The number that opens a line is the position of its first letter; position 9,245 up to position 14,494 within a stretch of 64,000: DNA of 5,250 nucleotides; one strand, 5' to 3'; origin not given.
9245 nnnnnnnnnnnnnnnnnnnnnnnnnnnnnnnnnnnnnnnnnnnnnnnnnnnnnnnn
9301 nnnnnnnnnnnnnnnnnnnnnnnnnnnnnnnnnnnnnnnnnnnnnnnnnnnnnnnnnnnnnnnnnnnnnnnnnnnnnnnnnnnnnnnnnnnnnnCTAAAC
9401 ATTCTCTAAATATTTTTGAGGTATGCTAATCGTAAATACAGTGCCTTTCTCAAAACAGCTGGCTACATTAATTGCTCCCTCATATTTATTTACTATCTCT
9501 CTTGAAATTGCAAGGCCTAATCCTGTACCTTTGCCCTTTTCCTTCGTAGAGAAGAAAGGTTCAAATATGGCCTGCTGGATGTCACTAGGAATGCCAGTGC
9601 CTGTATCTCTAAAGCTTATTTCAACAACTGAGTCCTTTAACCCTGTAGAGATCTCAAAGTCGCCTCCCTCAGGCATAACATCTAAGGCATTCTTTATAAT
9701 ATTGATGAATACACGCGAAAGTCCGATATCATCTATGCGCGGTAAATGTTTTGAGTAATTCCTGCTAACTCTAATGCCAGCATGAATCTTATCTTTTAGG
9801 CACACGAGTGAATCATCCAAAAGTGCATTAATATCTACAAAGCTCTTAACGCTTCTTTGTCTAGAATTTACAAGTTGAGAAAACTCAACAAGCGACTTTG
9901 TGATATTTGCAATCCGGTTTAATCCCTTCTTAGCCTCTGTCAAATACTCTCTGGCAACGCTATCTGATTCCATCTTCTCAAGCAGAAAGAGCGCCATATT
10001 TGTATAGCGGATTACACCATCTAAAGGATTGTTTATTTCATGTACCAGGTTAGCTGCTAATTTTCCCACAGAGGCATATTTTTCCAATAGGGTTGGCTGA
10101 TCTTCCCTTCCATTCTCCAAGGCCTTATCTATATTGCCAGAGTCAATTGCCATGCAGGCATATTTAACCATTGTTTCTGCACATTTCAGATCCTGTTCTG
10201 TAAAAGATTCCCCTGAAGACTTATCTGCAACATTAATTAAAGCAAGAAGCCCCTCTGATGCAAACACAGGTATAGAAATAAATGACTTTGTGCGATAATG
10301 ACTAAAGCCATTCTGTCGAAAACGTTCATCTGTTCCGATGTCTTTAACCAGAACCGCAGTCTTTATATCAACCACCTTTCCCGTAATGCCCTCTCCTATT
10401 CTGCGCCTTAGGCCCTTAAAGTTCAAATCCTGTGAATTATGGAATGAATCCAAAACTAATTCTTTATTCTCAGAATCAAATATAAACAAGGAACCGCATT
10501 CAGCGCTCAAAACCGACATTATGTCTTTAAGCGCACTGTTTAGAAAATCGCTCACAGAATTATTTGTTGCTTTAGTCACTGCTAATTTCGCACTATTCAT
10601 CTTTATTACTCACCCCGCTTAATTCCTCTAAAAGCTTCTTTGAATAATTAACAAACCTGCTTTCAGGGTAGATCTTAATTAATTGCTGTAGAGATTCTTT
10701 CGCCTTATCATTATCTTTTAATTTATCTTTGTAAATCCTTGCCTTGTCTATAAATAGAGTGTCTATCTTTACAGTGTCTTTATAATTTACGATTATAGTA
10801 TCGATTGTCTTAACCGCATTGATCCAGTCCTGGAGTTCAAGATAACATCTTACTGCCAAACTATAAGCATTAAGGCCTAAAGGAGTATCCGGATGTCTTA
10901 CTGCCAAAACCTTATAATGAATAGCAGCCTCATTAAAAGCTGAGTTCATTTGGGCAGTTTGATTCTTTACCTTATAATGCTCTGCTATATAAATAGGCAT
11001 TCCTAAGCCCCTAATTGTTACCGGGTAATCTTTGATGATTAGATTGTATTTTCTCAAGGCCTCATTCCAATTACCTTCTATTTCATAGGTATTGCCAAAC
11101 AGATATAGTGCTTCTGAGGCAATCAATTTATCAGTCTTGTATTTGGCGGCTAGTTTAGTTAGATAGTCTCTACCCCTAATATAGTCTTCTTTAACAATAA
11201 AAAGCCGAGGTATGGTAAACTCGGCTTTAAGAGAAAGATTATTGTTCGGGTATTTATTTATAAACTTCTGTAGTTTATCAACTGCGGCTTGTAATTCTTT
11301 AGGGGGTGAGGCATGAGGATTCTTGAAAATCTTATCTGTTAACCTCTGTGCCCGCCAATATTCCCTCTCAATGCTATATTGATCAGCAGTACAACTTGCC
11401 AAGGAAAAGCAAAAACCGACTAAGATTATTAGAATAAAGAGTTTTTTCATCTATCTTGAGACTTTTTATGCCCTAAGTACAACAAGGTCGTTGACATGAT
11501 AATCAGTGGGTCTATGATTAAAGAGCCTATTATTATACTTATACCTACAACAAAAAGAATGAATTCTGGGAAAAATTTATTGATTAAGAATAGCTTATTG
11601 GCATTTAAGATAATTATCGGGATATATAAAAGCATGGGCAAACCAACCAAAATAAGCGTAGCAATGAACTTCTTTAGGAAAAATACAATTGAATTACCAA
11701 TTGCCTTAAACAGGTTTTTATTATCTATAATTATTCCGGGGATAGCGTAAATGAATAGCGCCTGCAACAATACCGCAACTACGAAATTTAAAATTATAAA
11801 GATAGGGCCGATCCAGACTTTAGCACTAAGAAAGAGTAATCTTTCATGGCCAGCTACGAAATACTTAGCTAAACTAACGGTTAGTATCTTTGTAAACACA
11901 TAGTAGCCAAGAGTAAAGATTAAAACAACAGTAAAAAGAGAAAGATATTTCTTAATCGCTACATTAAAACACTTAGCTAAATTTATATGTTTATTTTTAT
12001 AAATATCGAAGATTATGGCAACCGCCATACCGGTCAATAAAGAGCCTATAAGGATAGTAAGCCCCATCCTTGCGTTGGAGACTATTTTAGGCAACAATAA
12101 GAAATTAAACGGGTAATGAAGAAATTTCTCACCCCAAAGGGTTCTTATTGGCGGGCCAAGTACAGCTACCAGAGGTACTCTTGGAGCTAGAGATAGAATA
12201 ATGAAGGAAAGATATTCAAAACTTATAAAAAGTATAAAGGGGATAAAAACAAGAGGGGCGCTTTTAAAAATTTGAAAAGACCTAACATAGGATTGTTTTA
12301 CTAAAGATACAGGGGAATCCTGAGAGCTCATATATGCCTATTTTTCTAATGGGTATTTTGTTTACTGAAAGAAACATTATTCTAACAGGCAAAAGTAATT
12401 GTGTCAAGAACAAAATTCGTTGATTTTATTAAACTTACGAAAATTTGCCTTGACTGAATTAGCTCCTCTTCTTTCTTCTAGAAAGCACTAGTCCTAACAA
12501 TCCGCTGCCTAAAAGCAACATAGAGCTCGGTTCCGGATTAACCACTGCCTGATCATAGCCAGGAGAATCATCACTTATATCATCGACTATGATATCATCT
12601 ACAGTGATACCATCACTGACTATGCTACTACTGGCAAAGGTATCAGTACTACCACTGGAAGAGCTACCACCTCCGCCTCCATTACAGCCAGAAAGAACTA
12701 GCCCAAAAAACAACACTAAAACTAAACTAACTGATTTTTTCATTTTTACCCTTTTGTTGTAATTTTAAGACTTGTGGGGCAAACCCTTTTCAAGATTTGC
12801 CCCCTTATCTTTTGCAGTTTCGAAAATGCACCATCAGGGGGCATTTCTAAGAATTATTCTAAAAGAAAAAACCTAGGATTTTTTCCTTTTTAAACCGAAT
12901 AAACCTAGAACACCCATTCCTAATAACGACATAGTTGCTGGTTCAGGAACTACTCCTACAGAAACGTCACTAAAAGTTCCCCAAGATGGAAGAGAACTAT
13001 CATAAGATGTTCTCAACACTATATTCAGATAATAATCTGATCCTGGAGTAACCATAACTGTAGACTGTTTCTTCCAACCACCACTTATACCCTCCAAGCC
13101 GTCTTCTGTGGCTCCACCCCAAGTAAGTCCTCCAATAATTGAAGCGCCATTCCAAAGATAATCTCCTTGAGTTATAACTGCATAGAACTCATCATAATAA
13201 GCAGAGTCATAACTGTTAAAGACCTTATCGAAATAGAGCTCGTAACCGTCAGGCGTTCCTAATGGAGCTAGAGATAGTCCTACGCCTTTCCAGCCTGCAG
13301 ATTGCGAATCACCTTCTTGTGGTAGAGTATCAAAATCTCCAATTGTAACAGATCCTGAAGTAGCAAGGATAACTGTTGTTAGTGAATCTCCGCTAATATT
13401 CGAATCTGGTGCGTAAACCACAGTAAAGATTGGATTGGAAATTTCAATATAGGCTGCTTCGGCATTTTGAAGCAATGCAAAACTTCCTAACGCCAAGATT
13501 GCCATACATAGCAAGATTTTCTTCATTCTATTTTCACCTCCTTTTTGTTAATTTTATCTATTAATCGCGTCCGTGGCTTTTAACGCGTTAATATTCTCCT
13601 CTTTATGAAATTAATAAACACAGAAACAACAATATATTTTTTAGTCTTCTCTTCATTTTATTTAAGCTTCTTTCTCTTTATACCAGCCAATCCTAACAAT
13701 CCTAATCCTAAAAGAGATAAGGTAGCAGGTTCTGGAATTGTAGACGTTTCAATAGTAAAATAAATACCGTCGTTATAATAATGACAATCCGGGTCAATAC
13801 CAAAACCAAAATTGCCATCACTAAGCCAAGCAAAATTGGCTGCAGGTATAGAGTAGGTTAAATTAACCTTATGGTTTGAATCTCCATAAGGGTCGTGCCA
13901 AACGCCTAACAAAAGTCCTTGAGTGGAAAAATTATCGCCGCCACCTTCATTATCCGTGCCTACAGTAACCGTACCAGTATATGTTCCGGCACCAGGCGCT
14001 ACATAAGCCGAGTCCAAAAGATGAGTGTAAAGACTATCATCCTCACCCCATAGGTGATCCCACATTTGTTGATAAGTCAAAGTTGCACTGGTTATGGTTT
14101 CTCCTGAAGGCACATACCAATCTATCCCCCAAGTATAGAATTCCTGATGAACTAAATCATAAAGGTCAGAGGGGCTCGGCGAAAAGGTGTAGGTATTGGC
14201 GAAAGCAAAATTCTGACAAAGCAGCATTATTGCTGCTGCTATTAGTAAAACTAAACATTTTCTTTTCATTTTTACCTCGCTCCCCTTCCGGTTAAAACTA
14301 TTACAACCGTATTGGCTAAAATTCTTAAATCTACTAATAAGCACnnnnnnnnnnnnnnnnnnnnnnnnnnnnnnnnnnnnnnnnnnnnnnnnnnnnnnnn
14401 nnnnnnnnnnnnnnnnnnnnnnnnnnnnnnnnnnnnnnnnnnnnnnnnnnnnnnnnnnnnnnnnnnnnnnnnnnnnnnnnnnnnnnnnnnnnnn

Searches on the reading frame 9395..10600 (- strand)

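Call 61: search_protein_families(library=pfam, proteins=[window:9395-10600:-], max_evalue=0.01)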
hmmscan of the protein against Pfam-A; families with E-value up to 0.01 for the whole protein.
window:9395-10600:- (401 aa): 6 families
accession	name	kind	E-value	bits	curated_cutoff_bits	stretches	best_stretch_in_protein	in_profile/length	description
PF02518.31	HATPase_c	-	4.3e-24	85.5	26.4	1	290-395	2-109/111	Histidine kinase-, DNA gyrase B-, and HSP90-like ATPase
PF13185.12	GAF_2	-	1e-13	52.1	28.6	1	15-153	3-136/136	GAF domain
PF01590.32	GAF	-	5.4e-11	43.6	22.4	1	18-152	4-133/133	GAF domain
PF00512.31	HisKA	-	5.4e-08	33.2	26.9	1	179-243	3-63/66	His Kinase A (phospho-acceptor) domain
PF14501.12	HATPase_c_5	-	8.6e-06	26.1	22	1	291-380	3-89/102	GHKL domain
PF13492.12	GAF_3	-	6.3e-05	23.8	27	1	17-153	3-128/129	GAF domain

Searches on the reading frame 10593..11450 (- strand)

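Call 61: search_protein_families(library=pfam, proteins=[window:10593-11450:-], max_evalue=0.01)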
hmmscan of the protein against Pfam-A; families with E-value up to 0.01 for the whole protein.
window:10593-11450:- (285 aa): 6 families
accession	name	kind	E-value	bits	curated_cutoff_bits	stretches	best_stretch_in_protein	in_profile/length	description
PF13174.12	TPR_6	-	2.3e-16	59.7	26.3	1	237-264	7-33/33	Tetratricopeptide repeat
PF13525.12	YfiO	-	1.5e-07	31.8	25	1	162-277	11-136/203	Outer membrane lipoprotein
PF07719.23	TPR_2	-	5.5e-05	23.4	27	0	113-142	2-31/34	Tetratricopeptide repeat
PF13428.12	TPR_14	-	0.00011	22.9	23.5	0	113-143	2-32/44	Tetratricopeptide repeat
PF13181.12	TPR_8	-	0.0003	21.2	25.7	1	235-263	6-33/34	Tetratricopeptide repeat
PF13424.12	TPR_12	-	0.00078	20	30.1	0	104-136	37-69/77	Tetratricopeptide repeat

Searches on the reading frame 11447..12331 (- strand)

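Call 61: search_protein_families(library=pfam, proteins=[window:11447-12331:-], max_evalue=0.01)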
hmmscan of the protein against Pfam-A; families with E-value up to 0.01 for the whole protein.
window:11447-12331:- (294 aa): 1 family
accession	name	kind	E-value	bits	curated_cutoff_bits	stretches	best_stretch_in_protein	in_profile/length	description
PF10110.14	GPDPase_memb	-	0.003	16.8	29.6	1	104-293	88-290/321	Membrane domain of glycerophosphoryl diester phosphodiesterase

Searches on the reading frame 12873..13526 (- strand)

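Call 6: search_protein_families(library=pfam, proteins=[window:12873-13526:-], max_evalue=0.001)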
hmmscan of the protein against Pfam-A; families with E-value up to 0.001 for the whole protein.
window:12873-13526:- (217 aa): 1 family
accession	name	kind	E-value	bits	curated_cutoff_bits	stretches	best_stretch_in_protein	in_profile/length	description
PF07589.16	PEP-CTERM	-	9.2e-07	29.1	20.7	1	193-215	2-24/24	PEP-CTERM motif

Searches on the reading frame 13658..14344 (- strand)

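Call 6: search_protein_families(library=pfam, proteins=[window:13658-14344:-], max_evalue=0.001)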
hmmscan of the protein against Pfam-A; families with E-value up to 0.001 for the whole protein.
window:13658-14344:- (228 aa): 2 families
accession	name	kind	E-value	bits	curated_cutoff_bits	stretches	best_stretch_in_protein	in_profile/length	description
PF07589.16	PEP-CTERM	-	1.3e-06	28.7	20.7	1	202-225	1-24/24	PEP-CTERM motif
PF18205.6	VPDSG-CTERM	-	9.5e-05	22.5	25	1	207-226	7-26/26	VPDSG-CTERM motif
